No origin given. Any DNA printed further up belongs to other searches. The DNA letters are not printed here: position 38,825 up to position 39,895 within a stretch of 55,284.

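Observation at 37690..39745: Three tandem flavodoxin-fold paralogues inside a fatty-acid-type cluster that lacks any canonical enoyl reductase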

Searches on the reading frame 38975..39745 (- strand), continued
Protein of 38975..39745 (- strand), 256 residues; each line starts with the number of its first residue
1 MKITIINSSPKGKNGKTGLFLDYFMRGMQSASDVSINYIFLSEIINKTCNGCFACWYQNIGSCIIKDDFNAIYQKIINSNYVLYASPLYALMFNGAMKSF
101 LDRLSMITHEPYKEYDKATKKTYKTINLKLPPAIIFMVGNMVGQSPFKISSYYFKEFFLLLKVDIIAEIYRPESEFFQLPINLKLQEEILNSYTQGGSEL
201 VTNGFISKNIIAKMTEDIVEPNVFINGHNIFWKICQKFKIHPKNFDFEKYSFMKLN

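Call 26: search_protein_families(library=pfam, proteins=[P0011, P0025, P0050, P0071, P0077, P0098, P0119, P0058, P0069, P0146], max_evalue=0.001)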
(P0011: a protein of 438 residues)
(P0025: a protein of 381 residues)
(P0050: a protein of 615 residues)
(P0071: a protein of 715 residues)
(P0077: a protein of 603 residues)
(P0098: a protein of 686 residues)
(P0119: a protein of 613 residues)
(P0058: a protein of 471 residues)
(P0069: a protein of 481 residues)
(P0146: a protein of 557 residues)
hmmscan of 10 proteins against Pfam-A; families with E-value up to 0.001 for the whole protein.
P0011 (438 aa): 2 families
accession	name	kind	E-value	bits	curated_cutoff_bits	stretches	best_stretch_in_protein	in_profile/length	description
PF03358.20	FMN_red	-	1.4e-12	47.9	24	1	238-319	3-97/152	NADPH-dependent FMN reductase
PF02525.22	Flavodoxin_2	-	1.3e-07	31.9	27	1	237-319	2-104/198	Flavodoxin-like fold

P0025 (381 aa): 3 families
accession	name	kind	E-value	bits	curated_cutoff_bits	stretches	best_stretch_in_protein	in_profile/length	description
PF03358.20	FMN_red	-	6e-16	58.8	24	1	141-259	1-99/152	NADPH-dependent FMN reductase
PF02525.22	Flavodoxin_2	-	2.6e-12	47.3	27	1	142-282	2-140/198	Flavodoxin-like fold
PF02036.22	SCP2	-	1.3e-08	35.5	21.3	1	26-109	14-96/101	SCP-2 sterol transfer family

P0050 (615 aa): 4 families
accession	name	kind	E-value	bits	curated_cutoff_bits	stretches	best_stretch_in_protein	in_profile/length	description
PF03358.20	FMN_red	-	1.3e-17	64.2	24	1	258-388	1-111/152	NADPH-dependent FMN reductase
PF02525.22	Flavodoxin_2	-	3.5e-14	53.4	27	1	258-369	1-110/198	Flavodoxin-like fold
PF02036.22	SCP2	-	1.1e-12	48.6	21.3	1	529-610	19-100/101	SCP-2 sterol transfer family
PF14864.11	Alkyl_sulf_C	-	1e-05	26.2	27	1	511-612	14-115/125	Alkyl sulfatase C-terminal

P0071 (715 aa): 4 families
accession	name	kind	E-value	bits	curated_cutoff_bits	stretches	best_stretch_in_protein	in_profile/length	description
PF02036.22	SCP2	-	3.5e-21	75.9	21.3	2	415-501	15-100/101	SCP-2 sterol transfer family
PF03358.20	FMN_red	-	2.1e-17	63.5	24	1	3-105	1-96/152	NADPH-dependent FMN reductase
PF14864.11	Alkyl_sulf_C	-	9.4e-10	39.2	27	1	412-503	25-115/125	Alkyl sulfatase C-terminal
PF02525.22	Flavodoxin_2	-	8.3e-09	35.9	27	1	3-143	1-138/198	Flavodoxin-like fold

P0077 (603 aa): 4 families
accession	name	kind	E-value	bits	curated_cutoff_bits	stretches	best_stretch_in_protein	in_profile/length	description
PF03358.20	FMN_red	-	6.8e-17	61.9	24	1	234-352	1-99/152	NADPH-dependent FMN reductase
PF02036.22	SCP2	-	8.4e-16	58.6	21.3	2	105-190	15-100/101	SCP-2 sterol transfer family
PF02525.22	Flavodoxin_2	-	2.3e-13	50.7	27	1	234-340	1-105/198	Flavodoxin-like fold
PF14864.11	Alkyl_sulf_C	-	6.6e-08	33.3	27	0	101-191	24-114/125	Alkyl sulfatase C-terminal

P0098 (686 aa): 4 families
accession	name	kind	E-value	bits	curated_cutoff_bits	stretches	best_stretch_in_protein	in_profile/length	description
PF02036.22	SCP2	-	1.3e-28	99.7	21.3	2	598-682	16-100/101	SCP-2 sterol transfer family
PF03358.20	FMN_red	-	3.2e-19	69.5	24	1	333-435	1-96/152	NADPH-dependent FMN reductase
PF02525.22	Flavodoxin_2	-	1.3e-12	48.3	27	1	333-436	1-104/198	Flavodoxin-like fold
PF14864.11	Alkyl_sulf_C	-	1.3e-08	35.6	27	1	582-682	13-113/125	Alkyl sulfatase C-terminal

P0119 (613 aa): 3 families
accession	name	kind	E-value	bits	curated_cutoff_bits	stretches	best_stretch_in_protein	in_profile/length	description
PF02525.22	Flavodoxin_2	-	1.9e-13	51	27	1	357-461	1-104/198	Flavodoxin-like fold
PF03358.20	FMN_red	-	8.1e-13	48.7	24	1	358-460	2-96/152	NADPH-dependent FMN reductase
PF02036.22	SCP2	-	8.1e-06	26.6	21.3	1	232-319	13-100/101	SCP-2 sterol transfer family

P0058 (471 aa): 4 families
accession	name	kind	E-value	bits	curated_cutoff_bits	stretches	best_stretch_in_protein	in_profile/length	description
PF02036.22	SCP2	-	5.7e-23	81.6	21.3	2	388-467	21-100/101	SCP-2 sterol transfer family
PF03358.20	FMN_red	-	1e-15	58.1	24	1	114-219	1-97/152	NADPH-dependent FMN reductase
PF02525.22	Flavodoxin_2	-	6.9e-12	45.9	27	1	114-219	1-104/198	Flavodoxin-like fold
PF14864.11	Alkyl_sulf_C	-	1.2e-07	32.5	27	1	377-470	23-116/125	Alkyl sulfatase C-terminal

P0069 (481 aa): 4 families
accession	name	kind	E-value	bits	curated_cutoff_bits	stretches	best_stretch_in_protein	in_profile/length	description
PF02036.22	SCP2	-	8.1e-27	94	21.3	2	393-478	15-100/101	SCP-2 sterol transfer family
PF03358.20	FMN_red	-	4.9e-17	62.4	24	1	1-134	1-113/152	NADPH-dependent FMN reductase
PF14864.11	Alkyl_sulf_C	-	3e-12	47.3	27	2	252-347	12-107/125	Alkyl sulfatase C-terminal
PF02525.22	Flavodoxin_2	-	1.9e-07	31.4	27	1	1-137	1-134/198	Flavodoxin-like fold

P0146 (557 aa): 4 families
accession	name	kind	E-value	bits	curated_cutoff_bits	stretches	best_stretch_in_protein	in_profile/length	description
PF03358.20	FMN_red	-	7.4e-19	68.3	24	1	3-107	2-96/152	NADPH-dependent FMN reductase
PF02525.22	Flavodoxin_2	-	7.3e-13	49.1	27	1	2-108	1-104/198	Flavodoxin-like fold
PF02036.22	SCP2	-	1.1e-11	45.4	21.3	1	260-347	12-100/101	SCP-2 sterol transfer family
PF14864.11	Alkyl_sulf_C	-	3.5e-06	27.7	27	1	258-351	23-117/125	Alkyl sulfatase C-terminal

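Call 37: search_protein_families(library=pfam, proteins=[L001:9292-9909:+, L001:15619-16983:+], max_evalue=0.001)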
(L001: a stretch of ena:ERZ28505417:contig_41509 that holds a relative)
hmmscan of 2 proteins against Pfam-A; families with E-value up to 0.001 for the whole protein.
L001:9292-9909:+ (205 aa): 2 families
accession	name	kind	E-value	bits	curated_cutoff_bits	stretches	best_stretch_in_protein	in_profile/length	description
PF00753.33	Lactamase_B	-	2.8e-20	73.5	22.7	1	9-170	2-187/196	Metallo-beta-lactamase superfamily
PF12706.13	Lactamase_B_2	-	0.00038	20.5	27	1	26-78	3-65/200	Beta-lactamase superfamily domain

L001:15619-16983:+ (454 aa): 2 families
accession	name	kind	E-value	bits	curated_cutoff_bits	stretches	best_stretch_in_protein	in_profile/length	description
PF01494.25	FAD_binding_3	-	1.3e-06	28.3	22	1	9-357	4-323/349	FAD binding domain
PF07992.20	Pyr_redox_2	-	0.00048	20.1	26.1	0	131-202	196-258/291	Pyridine nucleotide-disulphide oxidoreductase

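Call 50: predict_structure(alignment_id=A5)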
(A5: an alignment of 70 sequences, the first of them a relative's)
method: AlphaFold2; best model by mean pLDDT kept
length: 256 residues; sequences in the alignment: 70
mean_pLDDT: 95.9   pTM: 0.91
mean pLDDT of the five models: 95.9, 95.6, 95.0, 94.1, 93.8
residues with pLDDT >= 90: 239; 70-90: 17; 50-70: 0; < 50: 0
segments of 3 or more residues with pLDDT < 50: none
pLDDT, mean of each block of 10 residues (from residue 1): 98 98 98 95 97 94 96 98 98 97 92 92 88 98 97 96 97 95 96 98 98 98 95 98 95 88
secondary structure, 60 per line:
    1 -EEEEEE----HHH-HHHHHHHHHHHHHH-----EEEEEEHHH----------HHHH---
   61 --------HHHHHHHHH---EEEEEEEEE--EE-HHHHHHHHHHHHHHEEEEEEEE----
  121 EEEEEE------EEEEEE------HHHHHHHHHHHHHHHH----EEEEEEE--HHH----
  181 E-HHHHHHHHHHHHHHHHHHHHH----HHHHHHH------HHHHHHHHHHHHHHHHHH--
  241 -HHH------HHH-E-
elements in order: E2-7 H16-29 E35-40 H54-57 H69-77 E81-89 H95-108 E109-116 E121-126 E133-138 H145-160 E165-171 H183-203 H208-214 H221-238
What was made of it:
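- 38975..39745 (-): Flv1: 256-aa flavodoxin-fold protein with an FMN phosphate loop (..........), the compact Cys motif C49-x2-C52-x2-C55-x7-C63 and a C-terminal helical domain. It is orthologous to the 253-256-aa Flv of the related loci. AlphaFold pLDDT 95.9 (call 50).
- On Flavodoxin-like fold FMN reductases: Flv1 AlphaFold model has pLDDT 95.9 and pTM 0.91 (call 50).
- On FLR-type ene-reductases: Flv1 has a confident C-terminal helical domain (helices 183-238, call 50).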

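Call 52: fold_search(model_id=the predicted structure, library=pdb)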
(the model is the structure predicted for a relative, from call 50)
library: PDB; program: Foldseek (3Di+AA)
matches with E <= 10: 1481; with E <= 0.001: 255
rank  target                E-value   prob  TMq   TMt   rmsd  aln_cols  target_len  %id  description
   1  1sqs_A                1.0e-09  1.00  0.57  0.63  17.7       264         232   16  X-Ray Crystal Structure Protein SP1951 of Streptococcus pneumoniae. Northeast Structural Genomics Consortium Target Sp (released 2004-03-30)
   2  3lt5_A                2.4e-09  1.00  0.58  0.69   4.7       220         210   12  X-ray Crystallographic structure of a Pseudomonas Aeruginosa Azoreductase in complex with balsalazide (released 2010-05-12)
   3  4n9q_A                2.4e-09  1.00  0.55  0.67   5.1       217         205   10  Crystal structure of paAzoR1 bound to ubiquinone-1 (released 2014-06-11)
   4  3keg_B                2.6e-09  1.00  0.58  0.70   4.2       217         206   12  X-ray Crystallographic Structure of a Y131F mutant of Pseudomonas Aeruginosa Azoreductase in complex with Methyl RED (released 2010-01-12)
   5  3r6w_A                2.9e-09  1.00  0.60  0.71   4.0       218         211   12  paAzoR1 binding to nitrofurazone (released 2011-08-24)
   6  4n65_A                3.1e-09  1.00  0.53  0.64   5.3       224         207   10  Crystal structure of paAzoR1 bound to anthraquinone-2-sulphonate (released 2014-06-11)
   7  2v9c_A                4.1e-09  1.00  0.59  0.72   4.1       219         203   10  X-ray Crystallographic Structure of a Pseudomonas aeruginosa Azoreductase in Complex with Methyl Red. (released 2007-11-13)
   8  4m0c_A                5.6e-09  1.00  0.58  0.68   4.8       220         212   13  The crystal structure of a FMN-dependent NADH-azoreductase from Bacillus anthracis str. Ames Ancestor in complex with  (released 2013-08-14)
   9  7n2w_B                6.3e-09  1.00  0.54  0.66   4.9       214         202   12  The crystal structure of an FMN-dependent NADH-azoreductase, AzoA in complex with Red 40 (released 2022-06-01)
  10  4n9q_B                8.4e-09  1.00  0.53  0.68   5.5       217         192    9  Crystal structure of paAzoR1 bound to ubiquinone-1 (released 2014-06-11)
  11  3u7i_D                8.9e-09  1.00  0.59  0.68   5.1       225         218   13  The crystal structure of FMN-dependent NADH-azoreductase 1 (GBAA0966) from Bacillus anthracis str. Ames Ancestor (released 2011-11-09)
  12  3u7i_A                8.9e-09  1.00  0.59  0.68   5.0       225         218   14  The crystal structure of FMN-dependent NADH-azoreductase 1 (GBAA0966) from Bacillus anthracis str. Ames Ancestor (released 2011-11-09)
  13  3r6w_B                9.4e-09  1.00  0.55  0.69   4.7       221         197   11  paAzoR1 binding to nitrofurazone (released 2011-08-24)
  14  2oys_A                9.4e-09  1.00  0.57  0.63  17.3       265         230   16  Crystal Structure of SP1951 protein from Streptococcus pneumoniae in complex with FMN, Northeast Structural Genomics T (released 2007-03-06)
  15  8h4j_E                1.0e-08  1.00  0.57  0.71   4.5       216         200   12  Crystal Structure of AzoR-FMN-Lyb24 complex (released 2023-10-18)
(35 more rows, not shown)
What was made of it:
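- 38975..39745 (-): Foldseek matches are FMN oxidoreductases, including FLR (call 52).
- On Flavodoxin-like fold FMN reductases: 255 PDB matches have E <= 1e-3, and the top 50 listed are flavodoxin-like FMN proteins, mostly azoreductase/quinone-reductase-type enzymes (AzoR, SP1951, FLR, SsuE, EmoB; call 52).
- Closest known: Flavone reductase FLR of Flavonifractor plautii. Different: The C-terminal domain differs (Foldseek TM 0.54/0.48, rank 28, call 52).
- Flv1 models as a flavodoxin-like FMN oxidoreductase (pLDDT 95.9, call 50; Foldseek, call 52). Structural neighbours of Flv1 include quinone-binding azoreductases (call 52).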

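Call 61: find_encoding_contigs(protein=P0010, flank=10000, max_places=3)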
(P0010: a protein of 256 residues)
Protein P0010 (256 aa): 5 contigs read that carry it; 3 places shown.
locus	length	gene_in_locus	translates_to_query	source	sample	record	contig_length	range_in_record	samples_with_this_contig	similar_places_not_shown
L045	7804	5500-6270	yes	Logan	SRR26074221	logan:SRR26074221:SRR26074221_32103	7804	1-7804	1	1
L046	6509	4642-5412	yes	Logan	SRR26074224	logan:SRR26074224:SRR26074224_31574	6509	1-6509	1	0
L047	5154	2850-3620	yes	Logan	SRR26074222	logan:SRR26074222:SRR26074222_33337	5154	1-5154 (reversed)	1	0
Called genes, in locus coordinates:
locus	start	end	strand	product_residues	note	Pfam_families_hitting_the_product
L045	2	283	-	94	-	?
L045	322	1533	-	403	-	PF00109:ketoacyl-synt, PF02801:Ketoacyl-synt_C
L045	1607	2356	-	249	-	PF00106:adh_short, PF08659:KR, PF23441:SDR (weak), PF13561:adh_short_C2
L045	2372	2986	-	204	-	PF00753:Lactamase_B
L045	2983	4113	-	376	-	PF00109:ketoacyl-synt, PF02801:Ketoacyl-synt_C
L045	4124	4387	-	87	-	-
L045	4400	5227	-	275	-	-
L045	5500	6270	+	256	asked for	PF02525:Flavodoxin_2, PF03358:FMN_red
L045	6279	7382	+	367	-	PF02525:Flavodoxin_2, PF03358:FMN_red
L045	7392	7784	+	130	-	PF13279:4HBT_2, PF03061:4HBT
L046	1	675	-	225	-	?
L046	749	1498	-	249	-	PF00106:adh_short, PF08659:KR, PF23441:SDR (weak), PF13561:adh_short_C2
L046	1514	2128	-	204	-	PF00753:Lactamase_B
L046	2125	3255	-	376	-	PF00109:ketoacyl-synt, PF02801:Ketoacyl-synt_C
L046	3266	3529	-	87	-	-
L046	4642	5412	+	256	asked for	PF02525:Flavodoxin_2, PF03358:FMN_red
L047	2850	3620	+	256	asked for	PF02525:Flavodoxin_2, PF03358:FMN_red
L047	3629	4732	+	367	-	PF02525:Flavodoxin_2, PF03358:FMN_red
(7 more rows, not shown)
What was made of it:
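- In L045 they form a separate divergent operon with the thioesterase (call 61).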

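Call 62: find_encoding_contigs(protein=P0011, flank=10000, max_places=3)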
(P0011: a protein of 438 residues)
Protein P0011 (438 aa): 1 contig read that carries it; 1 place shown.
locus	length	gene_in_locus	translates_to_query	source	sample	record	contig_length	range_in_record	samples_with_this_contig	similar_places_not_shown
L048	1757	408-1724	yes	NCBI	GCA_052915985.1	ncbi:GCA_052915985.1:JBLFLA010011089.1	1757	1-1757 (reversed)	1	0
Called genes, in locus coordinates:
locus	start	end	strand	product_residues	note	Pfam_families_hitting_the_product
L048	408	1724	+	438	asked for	PF02525:Flavodoxin_2 (faint), PF03358:FMN_red (weak)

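Call 63: find_encoding_contigs(protein=P0025, flank=8000, max_places=3)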
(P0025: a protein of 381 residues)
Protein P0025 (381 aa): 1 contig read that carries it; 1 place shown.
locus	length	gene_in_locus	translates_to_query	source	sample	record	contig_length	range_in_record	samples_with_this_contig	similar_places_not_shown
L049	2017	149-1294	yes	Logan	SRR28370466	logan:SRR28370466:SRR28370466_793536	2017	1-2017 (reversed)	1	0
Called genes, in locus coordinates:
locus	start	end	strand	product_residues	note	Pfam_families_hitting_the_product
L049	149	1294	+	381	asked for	PF02036:SCP2, PF02525:Flavodoxin_2, PF03358:FMN_red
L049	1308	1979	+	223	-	PF02463:SMC_N (weak), PF00005:ABC_tran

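Call 64: find_encoding_contigs(protein=P0050, flank=8000, max_places=3)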
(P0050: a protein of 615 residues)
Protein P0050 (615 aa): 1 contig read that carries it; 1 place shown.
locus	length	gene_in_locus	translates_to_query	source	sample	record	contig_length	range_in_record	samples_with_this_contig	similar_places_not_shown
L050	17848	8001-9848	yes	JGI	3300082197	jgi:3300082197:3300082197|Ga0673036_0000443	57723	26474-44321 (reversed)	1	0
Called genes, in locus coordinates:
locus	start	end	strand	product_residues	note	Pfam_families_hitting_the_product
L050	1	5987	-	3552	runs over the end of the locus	PF03060:NMO, PF00109:ketoacyl-synt, PF02801:Ketoacyl-synt_C, PF00698:Acyl_transf_1, PF00109:ketoacyl-synt, PF08659:KR, PF00106:adh_short, PF13561:adh_short_C2, +5 more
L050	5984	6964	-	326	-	PF00440:TetR_N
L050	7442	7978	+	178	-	PF03551:PadR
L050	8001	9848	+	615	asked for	PF02525:Flavodoxin_2, PF03358:FMN_red, PF14864:Alkyl_sulf_C (weak), PF02036:SCP2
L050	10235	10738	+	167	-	-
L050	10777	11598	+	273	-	PF04542:Sigma70_r2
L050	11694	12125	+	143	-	-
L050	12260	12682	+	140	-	PF22381:Staph_reg_Sar_Rot (weak), PF01047:MarR, PF12802:MarR_2, PF13463:HTH_27 (weak)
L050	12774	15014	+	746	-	PF04879:Molybdop_Fe4S4, PF00384:Molybdopterin, PF01568:Molydop_binding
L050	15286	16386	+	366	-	PF13237:Fer4_10 (weak), PF14697:Fer4_21, PF12838:Fer4_7 (weak), PF13187:Fer4_9 (weak), PF00037:Fer4, PF12797:Fer4_2 (weak), PF12837:Fer4_6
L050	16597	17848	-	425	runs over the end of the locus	PF12679:ABC2_membrane_2, PF12698:ABC2_membrane_3, PF01061:ABC2_membrane, PF12730:ABC2_membrane_4 (weak)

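Call 76: search_dna_similar(query=window:38975-39745:-, collection=plasmids, mode=protein, max_rows=10)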
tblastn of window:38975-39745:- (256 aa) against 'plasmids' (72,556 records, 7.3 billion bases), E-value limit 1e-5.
Records with a match: 40; places in all: 46; records where one place covers at least 80% of the query: 11.
Best place of each record, by identity: <60% 40.
By first word of the organism name: Clostridium 33; [Eubacterium] 1; Lachnospira 1; Selenomonas 1; Phocaeicola 1; Pusillibacter 1; Paraclostridium 1; Bacteroides 1.
By predicted mobility (MOB-suite, as given by PLSDB): non-mobilizable 32; conjugative 4; mobilizable 4.
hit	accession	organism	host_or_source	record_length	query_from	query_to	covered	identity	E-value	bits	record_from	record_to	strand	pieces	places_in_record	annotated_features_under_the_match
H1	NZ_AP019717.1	Clostridium butyricum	-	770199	1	232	91%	26.8%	2e-19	94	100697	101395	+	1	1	flavodoxin family protein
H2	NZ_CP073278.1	Clostridium butyricum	Homo sapiens,cell culture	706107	1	232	91%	26.8%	2e-19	94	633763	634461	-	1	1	flavodoxin family protein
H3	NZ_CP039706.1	Clostridium butyricum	Homo sapiens,isolation from The first ...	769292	1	232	91%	26.8%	2e-19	94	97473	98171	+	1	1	flavodoxin family protein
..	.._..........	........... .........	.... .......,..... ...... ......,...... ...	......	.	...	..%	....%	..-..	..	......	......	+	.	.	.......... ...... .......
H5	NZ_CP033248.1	Clostridium butyricum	environment swab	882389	1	232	91%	26.8%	2e-19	94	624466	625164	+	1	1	flavodoxin family protein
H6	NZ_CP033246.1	Clostridium butyricum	Homo sapiens,stool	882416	1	232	91%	26.8%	2e-19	94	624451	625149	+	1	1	flavodoxin family protein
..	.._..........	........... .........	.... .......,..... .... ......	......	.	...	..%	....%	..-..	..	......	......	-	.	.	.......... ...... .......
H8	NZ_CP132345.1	Clostridium butyricum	Homo sapiens,Faeces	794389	1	232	91%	26.8%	6e-19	93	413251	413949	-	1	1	flavodoxin family protein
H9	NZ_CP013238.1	Clostridium butyricum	Microbial isolate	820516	1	232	91%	26.4%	4e-18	91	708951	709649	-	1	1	flavodoxin family protein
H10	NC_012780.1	[Eubacterium] eligens ATCC 27750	-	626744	1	232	91%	24.7%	1e-15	83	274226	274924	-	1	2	flavodoxin family protein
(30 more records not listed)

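Call 77: get_annotated_region(hit=H1, flank=6000)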
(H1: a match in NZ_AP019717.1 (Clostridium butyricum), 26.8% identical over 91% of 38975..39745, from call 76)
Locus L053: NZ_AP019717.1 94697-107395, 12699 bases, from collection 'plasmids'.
description: Clostridium butyricum strain NBRC 13949 plasmid pCBU1, complete sequence
organism: Clostridium butyricum (NCBI taxid 1492)
taxonomy: Bacteria; Bacillota; Clostridia; Eubacteriales; Clostridiaceae; Clostridium; Clostridium butyricum
host: -; source: -; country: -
typing (MOB-suite, as given by PLSDB): non-mobilizable
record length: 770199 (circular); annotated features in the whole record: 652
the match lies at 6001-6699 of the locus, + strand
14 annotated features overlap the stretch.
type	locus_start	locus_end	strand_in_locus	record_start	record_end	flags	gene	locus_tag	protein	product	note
CDS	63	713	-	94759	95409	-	-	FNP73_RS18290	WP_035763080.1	CorA family divalent cation transporter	-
CDS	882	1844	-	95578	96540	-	-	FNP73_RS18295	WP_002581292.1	tRNA-dihydrouridine synthase family protein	GO:0008033 - tRNA processing [Evidence IEA]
CDS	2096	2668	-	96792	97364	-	-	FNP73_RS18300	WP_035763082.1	hypothetical protein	-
CDS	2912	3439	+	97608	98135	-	-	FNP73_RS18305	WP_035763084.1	dihydrofolate reductase family protein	-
CDS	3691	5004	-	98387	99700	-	-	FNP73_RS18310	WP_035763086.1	helix-turn-helix domain-containing protein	GO:0006355 - regulation of DNA-templated transcription [Evidence IEA]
CDS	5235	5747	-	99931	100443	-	-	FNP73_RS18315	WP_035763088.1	adenylate kinase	-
CDS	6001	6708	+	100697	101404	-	-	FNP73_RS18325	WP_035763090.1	flavodoxin family protein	-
CDS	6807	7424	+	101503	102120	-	-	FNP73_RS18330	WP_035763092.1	VC0807 family protein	-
CDS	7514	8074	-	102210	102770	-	-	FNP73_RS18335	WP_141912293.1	GNAT family protein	-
CDS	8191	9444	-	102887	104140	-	-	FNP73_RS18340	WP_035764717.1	NUDIX hydrolase N-terminal domain-containing protein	-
CDS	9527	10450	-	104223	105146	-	-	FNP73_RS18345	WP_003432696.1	helix-turn-helix domain-containing protein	GO:0006355 - regulation of DNA-templated transcription [Evidence IEA]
CDS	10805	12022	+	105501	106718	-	-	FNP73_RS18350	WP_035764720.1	FAD-dependent oxidoreductase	-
CDS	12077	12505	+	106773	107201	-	-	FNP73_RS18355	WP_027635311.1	hypothetical protein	-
CDS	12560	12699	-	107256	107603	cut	-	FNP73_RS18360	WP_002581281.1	SdpI family protein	-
